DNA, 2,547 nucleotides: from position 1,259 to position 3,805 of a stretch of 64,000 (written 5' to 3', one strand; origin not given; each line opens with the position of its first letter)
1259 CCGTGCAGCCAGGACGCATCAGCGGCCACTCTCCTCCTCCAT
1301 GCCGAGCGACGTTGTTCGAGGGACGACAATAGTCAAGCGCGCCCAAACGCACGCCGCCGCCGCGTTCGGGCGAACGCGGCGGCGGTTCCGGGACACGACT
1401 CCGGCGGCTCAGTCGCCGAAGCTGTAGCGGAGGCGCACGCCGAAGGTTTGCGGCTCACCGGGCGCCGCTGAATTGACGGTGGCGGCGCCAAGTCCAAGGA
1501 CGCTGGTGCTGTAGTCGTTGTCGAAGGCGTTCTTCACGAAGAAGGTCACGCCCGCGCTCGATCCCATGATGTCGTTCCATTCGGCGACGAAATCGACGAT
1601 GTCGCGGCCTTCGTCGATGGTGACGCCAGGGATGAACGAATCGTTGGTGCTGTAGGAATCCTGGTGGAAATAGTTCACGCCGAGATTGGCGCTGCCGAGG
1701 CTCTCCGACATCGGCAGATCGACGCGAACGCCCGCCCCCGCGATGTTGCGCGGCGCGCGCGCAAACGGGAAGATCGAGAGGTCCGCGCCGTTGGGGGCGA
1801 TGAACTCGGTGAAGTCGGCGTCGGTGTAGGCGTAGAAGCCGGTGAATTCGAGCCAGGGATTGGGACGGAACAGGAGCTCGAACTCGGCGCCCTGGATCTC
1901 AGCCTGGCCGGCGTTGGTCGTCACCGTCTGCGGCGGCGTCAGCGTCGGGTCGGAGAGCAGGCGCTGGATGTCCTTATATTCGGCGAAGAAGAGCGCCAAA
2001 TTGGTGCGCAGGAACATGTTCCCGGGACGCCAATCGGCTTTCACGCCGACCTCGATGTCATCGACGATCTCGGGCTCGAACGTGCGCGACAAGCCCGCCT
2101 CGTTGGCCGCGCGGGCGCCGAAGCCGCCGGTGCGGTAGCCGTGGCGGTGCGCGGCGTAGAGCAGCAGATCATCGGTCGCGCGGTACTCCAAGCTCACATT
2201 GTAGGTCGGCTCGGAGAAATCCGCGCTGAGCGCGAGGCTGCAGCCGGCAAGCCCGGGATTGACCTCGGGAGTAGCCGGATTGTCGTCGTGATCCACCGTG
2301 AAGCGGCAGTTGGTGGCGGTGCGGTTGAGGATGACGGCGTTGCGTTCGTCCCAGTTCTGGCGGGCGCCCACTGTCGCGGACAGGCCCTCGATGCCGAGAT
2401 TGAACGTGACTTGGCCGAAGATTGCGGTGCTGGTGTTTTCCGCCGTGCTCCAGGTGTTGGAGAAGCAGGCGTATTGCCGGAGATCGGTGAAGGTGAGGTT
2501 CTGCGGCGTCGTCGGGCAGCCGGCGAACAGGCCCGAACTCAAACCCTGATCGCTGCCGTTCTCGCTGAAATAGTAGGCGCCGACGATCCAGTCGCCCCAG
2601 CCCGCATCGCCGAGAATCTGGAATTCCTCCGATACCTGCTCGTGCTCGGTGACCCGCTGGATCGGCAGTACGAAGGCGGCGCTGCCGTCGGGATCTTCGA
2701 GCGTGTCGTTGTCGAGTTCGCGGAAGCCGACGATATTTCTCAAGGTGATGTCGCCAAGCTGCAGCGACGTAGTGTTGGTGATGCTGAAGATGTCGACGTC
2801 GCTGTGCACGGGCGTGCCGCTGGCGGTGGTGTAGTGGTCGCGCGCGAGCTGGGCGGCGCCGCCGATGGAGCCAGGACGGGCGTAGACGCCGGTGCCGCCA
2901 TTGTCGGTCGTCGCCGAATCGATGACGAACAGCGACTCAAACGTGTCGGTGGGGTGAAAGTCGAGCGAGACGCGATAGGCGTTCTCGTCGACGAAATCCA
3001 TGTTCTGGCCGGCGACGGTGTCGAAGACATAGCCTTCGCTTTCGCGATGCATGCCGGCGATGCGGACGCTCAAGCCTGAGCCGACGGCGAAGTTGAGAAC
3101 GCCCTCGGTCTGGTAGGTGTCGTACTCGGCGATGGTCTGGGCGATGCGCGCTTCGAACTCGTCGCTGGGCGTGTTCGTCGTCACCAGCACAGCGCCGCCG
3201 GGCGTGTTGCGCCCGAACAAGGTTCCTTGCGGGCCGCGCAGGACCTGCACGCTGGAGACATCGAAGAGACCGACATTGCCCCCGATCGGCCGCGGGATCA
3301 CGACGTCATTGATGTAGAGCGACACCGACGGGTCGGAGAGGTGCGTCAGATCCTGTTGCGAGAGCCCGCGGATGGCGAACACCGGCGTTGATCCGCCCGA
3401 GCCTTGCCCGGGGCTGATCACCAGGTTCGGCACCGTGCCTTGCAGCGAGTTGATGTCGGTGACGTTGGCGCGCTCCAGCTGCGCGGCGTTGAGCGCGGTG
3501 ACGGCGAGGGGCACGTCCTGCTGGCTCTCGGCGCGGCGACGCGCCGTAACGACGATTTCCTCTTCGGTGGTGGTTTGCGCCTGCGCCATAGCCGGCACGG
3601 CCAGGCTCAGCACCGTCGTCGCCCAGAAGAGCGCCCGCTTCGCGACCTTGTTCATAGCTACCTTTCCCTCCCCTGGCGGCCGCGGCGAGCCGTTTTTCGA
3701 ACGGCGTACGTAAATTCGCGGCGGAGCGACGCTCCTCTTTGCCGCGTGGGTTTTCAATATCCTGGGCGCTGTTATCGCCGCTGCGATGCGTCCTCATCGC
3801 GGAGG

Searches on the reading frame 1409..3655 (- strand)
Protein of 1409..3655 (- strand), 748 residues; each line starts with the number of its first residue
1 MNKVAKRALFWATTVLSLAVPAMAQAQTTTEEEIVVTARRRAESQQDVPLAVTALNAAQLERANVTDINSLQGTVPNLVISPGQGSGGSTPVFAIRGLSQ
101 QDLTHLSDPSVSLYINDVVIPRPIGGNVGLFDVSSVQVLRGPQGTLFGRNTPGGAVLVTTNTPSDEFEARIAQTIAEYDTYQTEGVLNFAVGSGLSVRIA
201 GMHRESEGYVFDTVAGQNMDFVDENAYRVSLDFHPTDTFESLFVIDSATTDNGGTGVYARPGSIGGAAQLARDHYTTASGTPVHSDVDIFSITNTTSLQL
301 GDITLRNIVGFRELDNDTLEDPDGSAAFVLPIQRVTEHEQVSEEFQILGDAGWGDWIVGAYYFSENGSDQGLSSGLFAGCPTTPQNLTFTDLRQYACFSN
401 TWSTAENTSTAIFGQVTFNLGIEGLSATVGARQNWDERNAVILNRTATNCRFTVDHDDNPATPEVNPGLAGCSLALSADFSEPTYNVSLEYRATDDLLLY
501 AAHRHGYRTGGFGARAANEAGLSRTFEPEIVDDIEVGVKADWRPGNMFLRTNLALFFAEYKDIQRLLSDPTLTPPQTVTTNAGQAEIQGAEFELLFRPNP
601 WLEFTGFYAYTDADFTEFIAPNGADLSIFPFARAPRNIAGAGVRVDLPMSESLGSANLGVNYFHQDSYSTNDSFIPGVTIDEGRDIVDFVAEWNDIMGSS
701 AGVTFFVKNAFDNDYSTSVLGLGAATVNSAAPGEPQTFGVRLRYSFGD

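Call 4: search_protein_families(library=pfam, proteins=[window:1409-3655:-], max_evalue=0.01)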
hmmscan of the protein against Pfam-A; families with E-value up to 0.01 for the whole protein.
window:1409-3655:- (748 aa): 2 families
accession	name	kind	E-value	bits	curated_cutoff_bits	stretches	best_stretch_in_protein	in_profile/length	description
PF00593.30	TonB_dep_Rec_b-barrel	-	2e-30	107.4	27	1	250-709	16-435/436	TonB dependent receptor-like, beta-barrel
PF07715.20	Plug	-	1.1e-14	55.3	23.9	1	45-155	2-107/107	TonB-dependent Receptor Plug Domain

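Call 5: search_protein_families(library=ncbifam, proteins=[window:1409-3655:-], max_evalue=0.01)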
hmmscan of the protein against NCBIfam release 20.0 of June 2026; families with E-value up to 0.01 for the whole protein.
window:1409-3655:- (748 aa): 20 families
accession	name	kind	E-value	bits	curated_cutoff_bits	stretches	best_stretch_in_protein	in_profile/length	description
TIGR01783.1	TonB-siderophor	subfamily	2.3e-33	115.8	223.5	2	479-746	404-649/649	TonB-dependent siderophore receptor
TIGR01785.1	TonB-hemin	subfamily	1e-12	47.4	316.85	2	32-165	2-133/677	TonB-dependent heme/hemoglobin receptor family protein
TIGR04056.1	OMP_RagA_SusC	subfamily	5.1e-12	45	368.25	1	31-163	78-206/981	SusC/RagA family TonB-linked outer membrane protein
TIGR01786.1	TonB-hemlactrns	subfamily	1.2e-10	40.4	323.75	1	33-165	2-138/719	TonB-dependent hemoglobin/transferrin/lactoferrin family receptor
TIGR01779.1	TonB-B12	equivalog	8.9e-10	37.7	599.7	1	8-228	5-220/614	TonB-dependent vitamin B12 receptor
NF041535.1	TonB_rec_PqqU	equivalog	5.1e-09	35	1200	1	35-194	2-163/676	TonB-dependent receptor PqqU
NF007926.1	PRK10641.1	equivalog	9.5e-09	34.3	836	1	15-217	11-208/617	TonB-dependent vitamin B12 receptor BtuB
NF010010.0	PRK13483.1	equivalog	3.7e-08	31.8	927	1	11-180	10-184/660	ligand-gated channel protein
NF038289.1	Zn_piracy_ZnuD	exception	4.2e-08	32.3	950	1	15-237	14-235/685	zinc piracy TonB-dependent receptor ZnuD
NF010038.0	PRK13513.1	equivalog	7.3e-07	28.1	942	1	6-185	10-195/659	ligand-gated channel protein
NF053590.1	TonB_dep_TOL0244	equivalog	1.7e-06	27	645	0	523-615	409-496/604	TOL_0244 family TonB-dependent receptor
NF007465.0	PRK10044.1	equivalog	2.1e-06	26.2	803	0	523-718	522-703/726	ferrichrome porin FhuA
NF047944.1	FoxamRcptFoxA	equivalog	6.9e-06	24.6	1300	1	3-175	3-177/697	ferrioxamine B receptor FoxA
NF049947.1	TonB_dep_PCPU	exception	2.7e-05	22.5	800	0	488-616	447-576/685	TonB-dependent receptor, PCPU motif-type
NF010011.0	PRK13484.1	equivalog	3.1e-05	22.4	1197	1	23-162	22-160/682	IreA family TonB-dependent siderophore receptor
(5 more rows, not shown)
